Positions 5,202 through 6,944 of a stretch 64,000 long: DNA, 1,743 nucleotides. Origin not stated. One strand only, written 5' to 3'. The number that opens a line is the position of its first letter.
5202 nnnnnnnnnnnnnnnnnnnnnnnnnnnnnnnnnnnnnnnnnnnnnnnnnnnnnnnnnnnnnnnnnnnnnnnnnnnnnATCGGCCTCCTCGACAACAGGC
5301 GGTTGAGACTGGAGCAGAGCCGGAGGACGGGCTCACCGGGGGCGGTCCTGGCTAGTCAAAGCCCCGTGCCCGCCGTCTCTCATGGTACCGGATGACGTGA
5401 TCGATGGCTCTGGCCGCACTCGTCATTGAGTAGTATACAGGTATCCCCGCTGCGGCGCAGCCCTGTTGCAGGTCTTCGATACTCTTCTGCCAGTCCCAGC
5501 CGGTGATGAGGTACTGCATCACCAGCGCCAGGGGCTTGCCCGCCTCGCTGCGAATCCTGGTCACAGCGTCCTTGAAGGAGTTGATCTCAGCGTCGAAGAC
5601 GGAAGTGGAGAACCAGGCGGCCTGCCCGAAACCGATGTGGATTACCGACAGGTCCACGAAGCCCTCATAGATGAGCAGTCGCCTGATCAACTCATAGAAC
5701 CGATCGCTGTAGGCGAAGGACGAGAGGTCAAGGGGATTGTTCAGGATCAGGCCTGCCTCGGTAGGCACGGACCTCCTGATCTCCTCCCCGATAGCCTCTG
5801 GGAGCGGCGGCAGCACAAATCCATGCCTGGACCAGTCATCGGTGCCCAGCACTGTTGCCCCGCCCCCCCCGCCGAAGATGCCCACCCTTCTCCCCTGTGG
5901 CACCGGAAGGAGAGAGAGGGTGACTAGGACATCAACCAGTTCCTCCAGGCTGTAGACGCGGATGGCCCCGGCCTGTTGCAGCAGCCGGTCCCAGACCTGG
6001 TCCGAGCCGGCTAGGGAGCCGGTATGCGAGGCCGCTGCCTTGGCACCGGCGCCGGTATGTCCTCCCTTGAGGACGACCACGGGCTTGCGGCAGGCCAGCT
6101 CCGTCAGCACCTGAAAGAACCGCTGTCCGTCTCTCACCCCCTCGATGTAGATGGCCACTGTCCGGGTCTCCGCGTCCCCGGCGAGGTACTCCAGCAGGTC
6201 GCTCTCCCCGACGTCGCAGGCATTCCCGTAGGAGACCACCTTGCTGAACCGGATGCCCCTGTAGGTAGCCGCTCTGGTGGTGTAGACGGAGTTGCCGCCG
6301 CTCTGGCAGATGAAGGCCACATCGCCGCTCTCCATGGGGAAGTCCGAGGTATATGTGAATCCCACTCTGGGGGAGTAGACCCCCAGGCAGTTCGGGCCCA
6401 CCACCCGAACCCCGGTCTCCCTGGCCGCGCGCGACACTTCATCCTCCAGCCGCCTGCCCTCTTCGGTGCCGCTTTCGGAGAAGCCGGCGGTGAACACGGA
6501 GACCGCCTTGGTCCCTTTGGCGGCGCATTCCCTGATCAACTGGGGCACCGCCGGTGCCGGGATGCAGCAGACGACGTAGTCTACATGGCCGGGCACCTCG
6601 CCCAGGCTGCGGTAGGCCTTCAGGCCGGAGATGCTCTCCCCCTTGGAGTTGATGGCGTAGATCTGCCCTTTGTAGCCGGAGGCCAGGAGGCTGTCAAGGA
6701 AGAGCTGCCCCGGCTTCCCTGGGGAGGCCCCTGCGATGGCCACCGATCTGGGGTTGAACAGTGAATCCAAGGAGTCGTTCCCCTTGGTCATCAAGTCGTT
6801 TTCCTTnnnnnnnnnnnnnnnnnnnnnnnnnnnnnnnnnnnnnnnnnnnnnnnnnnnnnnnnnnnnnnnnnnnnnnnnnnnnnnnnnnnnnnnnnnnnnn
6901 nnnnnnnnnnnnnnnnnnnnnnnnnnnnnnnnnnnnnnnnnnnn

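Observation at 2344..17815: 15.5-kb single-strand operon joining an archaeal-type CODH/ACS to NuoEF-like flavoprotein subunits and three ACD-alpha paralogs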

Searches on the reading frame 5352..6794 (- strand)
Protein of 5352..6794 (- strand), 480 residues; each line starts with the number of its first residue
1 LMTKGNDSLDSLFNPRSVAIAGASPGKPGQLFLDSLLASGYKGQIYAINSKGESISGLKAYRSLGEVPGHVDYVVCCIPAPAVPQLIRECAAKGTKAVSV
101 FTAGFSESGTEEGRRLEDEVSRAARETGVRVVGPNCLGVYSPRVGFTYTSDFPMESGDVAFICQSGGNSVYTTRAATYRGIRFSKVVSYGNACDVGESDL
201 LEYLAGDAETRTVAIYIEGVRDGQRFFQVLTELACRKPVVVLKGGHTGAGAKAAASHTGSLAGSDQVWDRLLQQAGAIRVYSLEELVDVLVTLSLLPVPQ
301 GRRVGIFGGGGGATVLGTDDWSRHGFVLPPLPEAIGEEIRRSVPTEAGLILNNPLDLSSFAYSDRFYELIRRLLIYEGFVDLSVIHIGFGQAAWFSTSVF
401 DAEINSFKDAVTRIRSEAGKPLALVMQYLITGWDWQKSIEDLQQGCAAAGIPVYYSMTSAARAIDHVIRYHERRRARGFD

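Call 4: search_protein_families(library=pfam, proteins=[window:5352-6794:-])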
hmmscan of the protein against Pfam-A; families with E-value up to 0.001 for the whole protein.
window:5352-6794:- (480 aa): 3 families
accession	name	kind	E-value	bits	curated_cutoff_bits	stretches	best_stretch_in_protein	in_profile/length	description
PF13607.11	Succ_CoA_lig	-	6.5e-50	168.9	27.4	1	157-292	2-137/138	Succinyl-CoA ligase like flavodoxin domain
PF13380.12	CoA_binding_2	-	1e-21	78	22.8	1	16-140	1-114/116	CoA binding domain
PF02629.25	CoA_binding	-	9.1e-10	39.6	22.3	1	15-104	3-97/97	CoA binding domain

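Call 39: search_solved_structures(query=window:5352-6791:-, max_evalue=1e-10, show_alignments=1)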
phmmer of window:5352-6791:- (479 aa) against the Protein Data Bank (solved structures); distinct sequences matched with E-value up to 1e-10: 7.
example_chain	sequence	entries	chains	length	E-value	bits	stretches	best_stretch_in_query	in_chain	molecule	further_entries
2csu_A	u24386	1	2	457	5.4e-76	259.6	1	8-384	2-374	457aa long hypothetical protein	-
4xyl_A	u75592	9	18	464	5.5e-73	249.6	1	7-367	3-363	alpha subunit of Acyl-CoA synthetase (NDP forming) | Acyl-CoA synthetase (NDP forming) | alpha subunit of acetyl-CoA synthetase (NDP forming)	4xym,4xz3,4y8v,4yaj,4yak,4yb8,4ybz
9y43_A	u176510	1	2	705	1.7e-68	234.9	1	7-382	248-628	3-hydroxypropionate--CoA ligase [ADP-forming]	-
8wzu_A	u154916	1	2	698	5.5e-63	216.7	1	11-375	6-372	4-hydroxybutyrate--CoA ligase [ADP-forming]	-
9isq_A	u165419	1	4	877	6.6e-50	173.5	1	8-473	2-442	Protein acetyltransferase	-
9it0_A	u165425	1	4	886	1.8e-49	172.1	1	7-473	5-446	Protein acetyltransferase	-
7cm9_A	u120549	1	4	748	5.6e-41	144.1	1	14-434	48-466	DMSP lyase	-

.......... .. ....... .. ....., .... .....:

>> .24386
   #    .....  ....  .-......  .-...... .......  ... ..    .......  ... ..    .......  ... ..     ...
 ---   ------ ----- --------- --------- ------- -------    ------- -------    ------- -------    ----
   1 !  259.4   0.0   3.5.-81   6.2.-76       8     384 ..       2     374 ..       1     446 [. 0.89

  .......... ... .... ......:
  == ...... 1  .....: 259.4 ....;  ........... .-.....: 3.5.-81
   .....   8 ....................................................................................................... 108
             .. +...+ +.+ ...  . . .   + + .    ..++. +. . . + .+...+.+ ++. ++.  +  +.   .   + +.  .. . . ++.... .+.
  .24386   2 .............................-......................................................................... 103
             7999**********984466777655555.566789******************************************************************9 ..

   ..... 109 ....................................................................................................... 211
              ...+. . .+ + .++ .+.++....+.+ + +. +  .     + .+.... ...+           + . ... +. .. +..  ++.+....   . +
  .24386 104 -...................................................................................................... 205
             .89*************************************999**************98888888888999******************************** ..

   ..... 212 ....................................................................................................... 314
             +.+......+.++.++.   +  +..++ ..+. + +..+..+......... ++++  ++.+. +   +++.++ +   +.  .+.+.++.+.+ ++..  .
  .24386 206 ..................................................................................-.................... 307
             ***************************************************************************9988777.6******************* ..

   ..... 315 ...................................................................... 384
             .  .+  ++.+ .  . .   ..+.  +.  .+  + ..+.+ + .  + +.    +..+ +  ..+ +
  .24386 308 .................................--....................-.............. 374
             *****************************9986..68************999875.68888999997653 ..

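Call 70: search_protein_representatives(protein=window:5352-6791:-)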
Query: 479 residues. Proteins with E-value up to 0.001 (for the whole library): 23354; up to 1e-10: 15601; up to 1e-30: 7120. The best 150 are listed.
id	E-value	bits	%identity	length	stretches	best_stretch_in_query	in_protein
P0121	1.6e-248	841.7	75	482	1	4-477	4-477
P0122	1.8e-191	653.5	77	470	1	2-373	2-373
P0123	1.2e-146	505.7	53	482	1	9-474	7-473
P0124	5.4e-139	480.5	50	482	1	4-474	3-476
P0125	7.3e-136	470.2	49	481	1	5-473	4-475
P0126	2.6e-129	448.6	46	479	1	5-475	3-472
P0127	1.1e-124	433.4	46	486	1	6-473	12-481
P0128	1.6e-124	432.8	48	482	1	10-476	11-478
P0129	3.3e-121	421.9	46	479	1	6-472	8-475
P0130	4.9e-120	418.0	44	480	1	5-477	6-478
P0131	1.7e-117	409.7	45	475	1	7-474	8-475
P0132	5.0e-117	408.1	43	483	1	6-475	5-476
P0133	2.2e-116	406.0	43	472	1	7-472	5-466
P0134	3.1e-115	402.2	57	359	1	7-321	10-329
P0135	3.6e-115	402.0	44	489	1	6-474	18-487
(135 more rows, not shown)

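Call 80: search_protein_families(library=ncbifam, proteins=[window:5352-6791:-], max_evalue=0.00001)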
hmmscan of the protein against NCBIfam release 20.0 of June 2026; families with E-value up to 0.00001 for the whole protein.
window:5352-6791:- (479 aa): 6 families
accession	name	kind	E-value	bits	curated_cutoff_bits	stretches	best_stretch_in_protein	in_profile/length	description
TIGR02717.1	AcCoA-syn-alpha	equivalog_domain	6.2e-113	377.8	567.15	1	8-469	1-446/447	acetate--CoA ligase alpha subunit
NF045494.1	AcCoALig_Archglob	equivalog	2.2e-89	300.6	1200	1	7-471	217-664/665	acetate--CoA ligase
NF045492.1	HydPropCoALig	equivalog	4.4e-76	256.7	1300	1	7-381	247-624/700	3-hydroxypropionate--CoA ligase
NF045493.1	HydDutCoALig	equivalog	2e-75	254.8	1300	1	10-376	5-373/698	4-hydroxybutyrate--CoA ligase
TIGR01019.1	sucCoAalpha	subfamily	6.1e-08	32.4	353.2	1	49-287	41-280/286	succinate--CoA ligase subunit alpha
NF004230.0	PRK05678.1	equivalog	1.5e-07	30.9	336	1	50-260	44-251/291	succinate--CoA ligase subunit alpha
